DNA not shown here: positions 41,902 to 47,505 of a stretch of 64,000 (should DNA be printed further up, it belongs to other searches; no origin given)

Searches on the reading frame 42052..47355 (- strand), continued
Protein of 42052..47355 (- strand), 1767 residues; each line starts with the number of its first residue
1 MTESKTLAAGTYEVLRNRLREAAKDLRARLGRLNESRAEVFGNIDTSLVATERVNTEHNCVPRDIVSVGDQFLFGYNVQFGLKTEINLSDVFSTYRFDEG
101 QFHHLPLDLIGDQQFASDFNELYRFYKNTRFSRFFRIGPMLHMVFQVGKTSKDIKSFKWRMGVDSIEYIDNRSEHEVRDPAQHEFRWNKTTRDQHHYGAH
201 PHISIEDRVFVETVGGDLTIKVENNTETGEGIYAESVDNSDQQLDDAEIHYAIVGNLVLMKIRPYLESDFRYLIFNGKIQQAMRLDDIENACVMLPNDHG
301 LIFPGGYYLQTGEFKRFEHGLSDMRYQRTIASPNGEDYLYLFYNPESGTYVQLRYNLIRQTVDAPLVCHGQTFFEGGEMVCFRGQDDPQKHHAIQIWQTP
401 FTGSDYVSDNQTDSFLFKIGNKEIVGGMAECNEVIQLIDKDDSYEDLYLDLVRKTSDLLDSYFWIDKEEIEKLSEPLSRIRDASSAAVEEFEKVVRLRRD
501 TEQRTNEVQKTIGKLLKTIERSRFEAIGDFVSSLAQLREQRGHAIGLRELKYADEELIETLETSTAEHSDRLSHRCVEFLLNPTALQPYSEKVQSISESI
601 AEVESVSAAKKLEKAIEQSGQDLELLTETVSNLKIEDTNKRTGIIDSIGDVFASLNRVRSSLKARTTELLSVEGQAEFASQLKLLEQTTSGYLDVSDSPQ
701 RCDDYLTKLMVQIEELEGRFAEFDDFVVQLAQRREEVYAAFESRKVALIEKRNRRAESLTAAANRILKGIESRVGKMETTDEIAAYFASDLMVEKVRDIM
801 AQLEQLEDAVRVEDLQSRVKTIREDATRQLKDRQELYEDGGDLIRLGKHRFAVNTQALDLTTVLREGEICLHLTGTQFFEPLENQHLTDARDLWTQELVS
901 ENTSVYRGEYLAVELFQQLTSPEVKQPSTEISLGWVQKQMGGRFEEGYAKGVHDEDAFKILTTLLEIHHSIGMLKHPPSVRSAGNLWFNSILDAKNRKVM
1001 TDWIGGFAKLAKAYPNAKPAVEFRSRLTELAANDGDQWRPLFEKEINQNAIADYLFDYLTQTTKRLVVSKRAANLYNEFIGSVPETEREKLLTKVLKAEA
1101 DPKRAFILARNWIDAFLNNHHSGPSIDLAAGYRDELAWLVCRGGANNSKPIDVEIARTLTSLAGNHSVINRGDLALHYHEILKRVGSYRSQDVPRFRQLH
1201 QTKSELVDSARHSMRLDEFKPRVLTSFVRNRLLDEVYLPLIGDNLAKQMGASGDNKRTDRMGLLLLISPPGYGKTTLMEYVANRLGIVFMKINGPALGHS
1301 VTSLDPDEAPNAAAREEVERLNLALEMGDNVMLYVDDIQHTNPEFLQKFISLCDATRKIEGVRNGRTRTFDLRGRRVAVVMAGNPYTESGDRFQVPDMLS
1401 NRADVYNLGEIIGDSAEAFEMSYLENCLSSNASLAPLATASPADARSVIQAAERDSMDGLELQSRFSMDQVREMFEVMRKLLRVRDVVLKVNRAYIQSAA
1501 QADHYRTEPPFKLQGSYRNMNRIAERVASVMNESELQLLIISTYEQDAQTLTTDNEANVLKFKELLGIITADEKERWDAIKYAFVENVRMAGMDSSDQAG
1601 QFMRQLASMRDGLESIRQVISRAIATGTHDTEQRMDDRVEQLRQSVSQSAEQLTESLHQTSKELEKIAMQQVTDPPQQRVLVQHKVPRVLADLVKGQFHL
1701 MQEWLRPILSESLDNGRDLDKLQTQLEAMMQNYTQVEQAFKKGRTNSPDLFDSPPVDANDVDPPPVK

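Call 39: find_homologous_proteins(query=A1, max_evalue=1e-10)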
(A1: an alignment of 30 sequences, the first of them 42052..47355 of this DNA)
Query A1 (30 sequences) (1767 aa, profile of the alignment): 5857 proteins with E <= 1e-10 among 8000 candidates; the best 120 are listed.
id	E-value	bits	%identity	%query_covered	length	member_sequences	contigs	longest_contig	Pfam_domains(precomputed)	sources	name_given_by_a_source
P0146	0.0e+0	2411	42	94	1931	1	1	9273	PF12458.14,PF00004.36,PF25472.2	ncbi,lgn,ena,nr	ncbi:MAG: DNA repair ATPase [Thermoanaerobaculia bacterium]|nr:DNA repair ATPase [Thermoanaerobaculi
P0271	0.0e+0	2397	43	92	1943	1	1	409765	PF12458.14,PF00004.36,PF13401.13,PF25472.2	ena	-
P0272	0.0e+0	2390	45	92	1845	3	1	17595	PF12458.14,PF00004.36,PF13401.13,PF07728.21,PF25472.2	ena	-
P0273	0.0e+0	2386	42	97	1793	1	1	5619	PF12458.14,PF00004.36,PF07728.21,PF25472.2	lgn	-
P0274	0.0e+0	2381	43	97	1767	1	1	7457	PF12458.14,PF00004.36,PF07728.21,PF25472.2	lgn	-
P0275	0.0e+0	2378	45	91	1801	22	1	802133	PF12458.14,PF00004.36,PF25472.2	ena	-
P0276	0.0e+0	2376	44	91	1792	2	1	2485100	PF12458.14,PF00004.36,PF25472.2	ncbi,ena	-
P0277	0.0e+0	2375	44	91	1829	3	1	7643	PF12458.14,PF00004.36,PF07728.21,PF25472.2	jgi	jgi:hypothetical protein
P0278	0.0e+0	2374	44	91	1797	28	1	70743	PF12458.14,PF00004.36,PF07728.21,PF25472.2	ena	-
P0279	0.0e+0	2373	41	97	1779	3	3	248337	PF12458.14,PF00004.36,PF13401.13,PF07728.21,PF25472.2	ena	-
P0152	0.0e+0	2372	39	96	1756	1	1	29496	PF12458.14,PF00004.36,PF07728.21,PF25472.2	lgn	-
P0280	0.0e+0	2371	44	91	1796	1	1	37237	PF12458.14,PF00004.36,PF07728.21,PF25472.2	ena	-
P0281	0.0e+0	2371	44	92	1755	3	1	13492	PF12458.14,PF00004.36,PF13401.13,PF07728.21,PF25472.2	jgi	-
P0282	0.0e+0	2370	40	99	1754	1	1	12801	PF12458.14,PF00004.36,PF13401.13,PF07728.21,PF25472.2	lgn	-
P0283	0.0e+0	2364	43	91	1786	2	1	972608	PF12458.14,PF00004.36,PF13401.13,PF07728.21,PF25472.2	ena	-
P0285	0.0e+0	2363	43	95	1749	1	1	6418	PF12458.14,PF00004.36,PF07728.21,PF25472.2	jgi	jgi:MoxR-like ATPase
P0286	0.0e+0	2363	44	92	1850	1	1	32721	PF12458.14,PF00004.36,PF13401.13,PF07728.21,PF25472.2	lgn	-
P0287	0.0e+0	2363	44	92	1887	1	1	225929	PF12458.14,PF00004.36,PF07728.21,PF25472.2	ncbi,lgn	-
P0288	0.0e+0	2363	41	96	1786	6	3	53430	PF12458.14,PF00004.36,PF13401.13,PF07728.21,PF25472.2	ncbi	-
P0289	0.0e+0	2361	43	98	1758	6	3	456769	PF12458.14,PF00004.36,PF13401.13,PF05496.19,PF07728.21,PF25472.2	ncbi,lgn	ncbi:MAG: DNA repair ATPase [Deltaproteobacteria bacterium]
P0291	0.0e+0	2360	44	94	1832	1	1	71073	PF12458.14,PF00004.36,PF13401.13,PF07728.21,PF25472.2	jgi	-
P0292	0.0e+0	2360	42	96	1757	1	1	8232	PF12458.14,PF00004.36,PF13401.13,PF07728.21,PF25472.2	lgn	-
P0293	0.0e+0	2360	40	98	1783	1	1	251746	PF12458.14,PF00004.36,PF07728.21,PF25472.2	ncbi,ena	-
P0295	0.0e+0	2359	42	98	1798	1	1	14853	PF12458.14,PF00004.36,PF13401.13,PF07728.21,PF25472.2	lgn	-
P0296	0.0e+0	2358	42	99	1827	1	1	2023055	PF12458.14,PF00004.36,PF13401.13,PF07728.21,PF25472.2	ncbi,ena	-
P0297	0.0e+0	2358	43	95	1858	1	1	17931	PF12458.14,PF00004.36,PF07728.21,PF25472.2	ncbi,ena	-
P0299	0.0e+0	2357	44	91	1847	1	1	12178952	PF12458.14,PF00004.36,PF25472.2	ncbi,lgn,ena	-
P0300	0.0e+0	2357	44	91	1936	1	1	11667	PF12458.14,PF00004.36,PF07728.21,PF25472.2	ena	-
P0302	0.0e+0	2356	42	100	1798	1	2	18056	PF12458.14,PF00004.36,PF07728.21,PF25472.2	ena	-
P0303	0.0e+0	2355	42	97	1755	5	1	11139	PF12458.14,PF00004.36,PF07728.21,PF25472.2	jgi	jgi:hypothetical protein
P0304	0.0e+0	2355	44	91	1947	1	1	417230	PF12458.14,PF00004.36,PF07728.21,PF25472.2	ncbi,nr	ncbi:MAG: DNA repair ATPase [Myxococcales bacterium]|nr:DNA repair ATPase [Myxococcales bacterium]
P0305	0.0e+0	2355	42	93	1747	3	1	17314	PF12458.14,PF00004.36,PF07728.21,PF25472.2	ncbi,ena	-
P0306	0.0e+0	2355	42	99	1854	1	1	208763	PF12458.14,PF00004.36,PF07728.21,PF25472.2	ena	-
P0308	0.0e+0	2353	42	96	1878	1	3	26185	PF12458.14,PF00004.36,PF07728.21,PF25472.2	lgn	-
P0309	0.0e+0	2353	41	98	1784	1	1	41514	PF12458.14,PF00004.36,PF07728.21,PF25472.2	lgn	-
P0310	0.0e+0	2353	43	95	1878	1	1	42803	PF12458.14,PF00004.36,PF07728.21,PF25472.2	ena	-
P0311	0.0e+0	2353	42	94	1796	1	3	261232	PF12458.14,PF00004.36,PF07728.21,PF25472.2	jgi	-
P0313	0.0e+0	2352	42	98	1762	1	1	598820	PF12458.14,PF00004.36,PF13401.13,PF07728.21,PF25472.2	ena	-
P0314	0.0e+0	2352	43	94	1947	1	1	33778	PF12458.14,PF00004.36,PF07728.21,PF25472.2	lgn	-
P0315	0.0e+0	2351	44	94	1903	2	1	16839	PF12458.14,PF00004.36,PF07728.21,PF25472.2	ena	-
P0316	0.0e+0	2351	44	93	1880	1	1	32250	PF12458.14,PF00004.36,PF07728.21,PF25472.2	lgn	-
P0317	0.0e+0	2351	42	91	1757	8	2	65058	PF12458.14,PF00004.36,PF13401.13,PF07728.21,PF25472.2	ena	-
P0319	0.0e+0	2351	44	91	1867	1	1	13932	PF12458.14,PF00004.36,PF13401.13,PF07728.21,PF25472.2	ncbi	-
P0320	0.0e+0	2349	43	100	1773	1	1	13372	PF12458.14,PF00004.36,PF07728.21,PF25472.2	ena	-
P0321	0.0e+0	2349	41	96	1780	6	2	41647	PF12458.14,PF00004.36,PF13401.13,PF07728.21,PF25472.2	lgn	-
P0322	0.0e+0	2348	45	91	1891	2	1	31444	PF12458.14,PF00004.36,PF13401.13,PF07728.21,PF25472.2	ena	-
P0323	0.0e+0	2348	41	93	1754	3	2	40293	PF12458.14,PF00004.36,PF07728.21,PF25472.2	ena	-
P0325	0.0e+0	2348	40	98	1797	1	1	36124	PF12458.14,PF00004.36,PF13401.13,PF07728.21,PF25472.2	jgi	jgi:hypothetical protein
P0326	0.0e+0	2347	41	95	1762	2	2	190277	PF12458.14,PF00004.36,PF13401.13,PF07728.21,PF25472.2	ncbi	ncbi:MAG: DNA repair ATPase [Cellvibrionaceae bacterium]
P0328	0.0e+0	2347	43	94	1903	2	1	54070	PF12458.14,PF00004.36,PF07728.21,PF25472.2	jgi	jgi:hypothetical protein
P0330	0.0e+0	2346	44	92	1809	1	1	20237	PF12458.14,PF00004.36,PF13401.13,PF07728.21,PF25472.2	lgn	-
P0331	0.0e+0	2346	44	91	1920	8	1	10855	PF12458.14,PF00004.36,PF13401.13,PF07728.21,PF25472.2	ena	-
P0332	0.0e+0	2346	43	95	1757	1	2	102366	PF12458.14,PF00004.36,PF13401.13,PF07728.21,PF25472.2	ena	-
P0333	0.0e+0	2346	41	92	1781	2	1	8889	PF12458.14,PF00004.36,PF07728.21,PF25472.2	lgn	-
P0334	0.0e+0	2345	43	98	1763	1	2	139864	PF12458.14,PF00004.36,PF13401.13,PF07728.21,PF25472.2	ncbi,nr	ncbi:MAG: DNA repair ATPase [Myxococcales bacterium]|nr:DNA repair ATPase [Myxococcales bacterium]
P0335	0.0e+0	2345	42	92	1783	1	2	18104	PF12458.14,PF00004.36,PF07728.21,PF25472.2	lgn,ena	-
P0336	0.0e+0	2345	41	97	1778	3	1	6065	PF12458.14,PF00004.36,PF13401.13,PF07728.21,PF25472.2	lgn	-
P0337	0.0e+0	2345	42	97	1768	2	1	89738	PF12458.14,PF00004.36,PF07728.21,PF25472.2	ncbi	-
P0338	0.0e+0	2344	41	98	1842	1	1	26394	PF12458.14,PF00004.36,PF13401.13,PF07728.21,PF25472.2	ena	-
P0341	0.0e+0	2343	40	93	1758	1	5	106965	PF12458.14,PF00004.36,PF13401.13,PF07728.21,PF25472.2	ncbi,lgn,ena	-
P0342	0.0e+0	2343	41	91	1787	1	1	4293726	PF12458.14,PF00004.36,PF07728.21,PF25472.2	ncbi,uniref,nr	ncbi:DNA repair protein [Bacterioplanes sanyensis]|uniref:DNA repair protein n=1 Tax=Bacterioplanes 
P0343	0.0e+0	2343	44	91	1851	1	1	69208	PF12458.14,PF00004.36,PF07728.21,PF25472.2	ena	-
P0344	0.0e+0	2343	44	91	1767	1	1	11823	PF12458.14,PF00004.36,PF13401.13,PF07728.21,PF25472.2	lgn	-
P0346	0.0e+0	2343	39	99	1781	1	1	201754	PF12458.14,PF00004.36,PF13401.13,PF07728.21,PF25472.2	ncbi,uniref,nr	ncbi:DNA repair protein [Hahella sp. CCB-MM4]|uniref:DNA repair ATPase n=1 Tax=Hahella sp. (strain C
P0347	0.0e+0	2343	42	99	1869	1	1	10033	PF12458.14,PF00004.36,PF13401.13,PF07728.21,PF25472.2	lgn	-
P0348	0.0e+0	2342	42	94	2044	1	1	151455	PF12458.14,PF00004.36,PF07728.21,PF25472.2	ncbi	-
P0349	0.0e+0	2341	42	98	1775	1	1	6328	PF12458.14,PF00004.36,PF07728.21,PF25472.2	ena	-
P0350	0.0e+0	2341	40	99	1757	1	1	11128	PF12458.14,PF00004.36,PF13401.13,PF07728.21,PF25472.2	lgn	-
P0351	0.0e+0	2340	44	92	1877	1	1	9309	PF12458.14,PF00004.36,PF13401.13,PF07728.21,PF25472.2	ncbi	-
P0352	0.0e+0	2340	41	95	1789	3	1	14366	PF12458.14,PF00004.36,PF07728.21,PF25472.2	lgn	-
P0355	0.0e+0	2340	41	92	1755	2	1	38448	PF12458.14,PF00004.36,PF13401.13,PF07728.21,PF25472.2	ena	-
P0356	0.0e+0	2339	44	95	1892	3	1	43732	PF12458.14,PF00004.36,PF07728.21,PF25472.2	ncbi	-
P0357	0.0e+0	2339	44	97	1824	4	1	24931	PF12458.14,PF00004.36,PF13401.13,PF07728.21,PF25472.2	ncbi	-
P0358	0.0e+0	2339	43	92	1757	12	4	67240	PF12458.14,PF00004.36,PF13401.13,PF07728.21,PF25472.2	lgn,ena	-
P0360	0.0e+0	2338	43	92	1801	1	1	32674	PF12458.14,PF00004.36,PF07728.21,PF25472.2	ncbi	ncbi:MAG: DNA repair ATPase [Myxococcota bacterium]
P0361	0.0e+0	2338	40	98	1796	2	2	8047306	PF12458.14,PF00004.36,PF13401.13,PF07728.21,PF25472.2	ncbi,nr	ncbi:DNA repair ATPase [Persicimonas caeni]|nr:DNA repair ATPase [Persicimonas caeni]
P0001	0.0e+0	2337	100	100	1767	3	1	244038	PF12458.14,PF00004.36,PF25472.2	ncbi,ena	-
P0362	0.0e+0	2337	41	96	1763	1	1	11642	PF12458.14,PF00004.36,PF13401.13,PF07728.21,PF25472.2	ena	-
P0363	0.0e+0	2337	44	91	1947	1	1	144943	PF12458.14,PF00004.36,PF07728.21,PF25472.2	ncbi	ncbi:MAG: DNA repair ATPase [Myxococcota bacterium]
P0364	0.0e+0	2337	41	96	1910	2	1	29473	PF12458.14,PF00004.36,PF05496.19,PF07728.21,PF25472.2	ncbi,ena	-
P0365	0.0e+0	2336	41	98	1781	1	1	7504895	PF12458.14,PF00004.36,PF13401.13,PF07728.21,PF25472.2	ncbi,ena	-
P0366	0.0e+0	2336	41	93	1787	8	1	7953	PF12458.14,PF00004.36,PF13401.13,PF07728.21,PF25472.2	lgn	-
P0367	0.0e+0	2335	43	95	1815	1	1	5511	PF12458.14,PF00004.36,PF13401.13,PF07728.21,PF25472.2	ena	-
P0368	0.0e+0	2335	41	91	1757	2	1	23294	PF12458.14,PF00004.36,PF13401.13,PF07728.21,PF25472.2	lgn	-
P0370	0.0e+0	2335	42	96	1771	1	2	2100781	PF12458.14,PF00004.36,PF05496.19,PF07728.21,PF25472.2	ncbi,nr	ncbi:MAG: DNA repair ATPase [Polyangiaceae bacterium]|nr:DNA repair ATPase [Polyangiaceae bacterium]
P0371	0.0e+0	2334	42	99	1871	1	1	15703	PF12458.14,PF00004.36,PF07728.21,PF25472.2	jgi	-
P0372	0.0e+0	2334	41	92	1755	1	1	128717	PF12458.14,PF00004.36,PF13401.13,PF07728.21,PF25472.2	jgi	jgi:hypothetical protein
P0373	0.0e+0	2334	44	92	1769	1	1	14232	PF12458.14,PF00004.36,PF07728.21,PF25472.2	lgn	-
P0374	0.0e+0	2334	43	95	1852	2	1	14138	PF12458.14,PF00004.36,PF13401.13,PF07728.21,PF25472.2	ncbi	-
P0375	0.0e+0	2334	42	92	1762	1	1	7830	PF12458.14,PF00004.36,PF13401.13,PF07728.21,PF25472.2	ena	-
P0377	0.0e+0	2332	43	92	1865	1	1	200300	PF12458.14,PF00004.36,PF07728.21,PF25472.2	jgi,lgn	jgi:hypothetical protein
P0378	0.0e+0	2332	41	96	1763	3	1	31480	PF12458.14,PF00004.36,PF13401.13,PF07728.21,PF25472.2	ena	-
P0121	0.0e+0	2332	62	98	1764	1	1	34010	PF12458.14,PF00004.36,PF05496.19,PF07728.21,PF25472.2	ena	-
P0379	0.0e+0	2332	40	94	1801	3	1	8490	PF12458.14,PF00004.36,PF07728.21,PF25472.2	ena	-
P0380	0.0e+0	2332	41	96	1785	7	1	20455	PF12458.14,PF00004.36,PF13401.13,PF07728.21,PF25472.2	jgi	jgi:hypothetical protein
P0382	0.0e+0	2331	44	92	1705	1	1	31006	PF12458.14,PF00004.36,PF07728.21,PF25472.2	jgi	jgi:hypothetical protein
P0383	0.0e+0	2331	42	92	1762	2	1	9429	PF12458.14,PF00004.36,PF13401.13,PF07728.21,PF25472.2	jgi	-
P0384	0.0e+0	2331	41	95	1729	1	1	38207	PF12458.14,PF00004.36,PF07728.21,PF25472.2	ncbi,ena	-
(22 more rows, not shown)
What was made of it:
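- Closest known: MoxR-class AAA+ ATPases. Same: AAA_5 (PF07728) is listed among the precomputed Pfam domains of many homologs (call 39).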
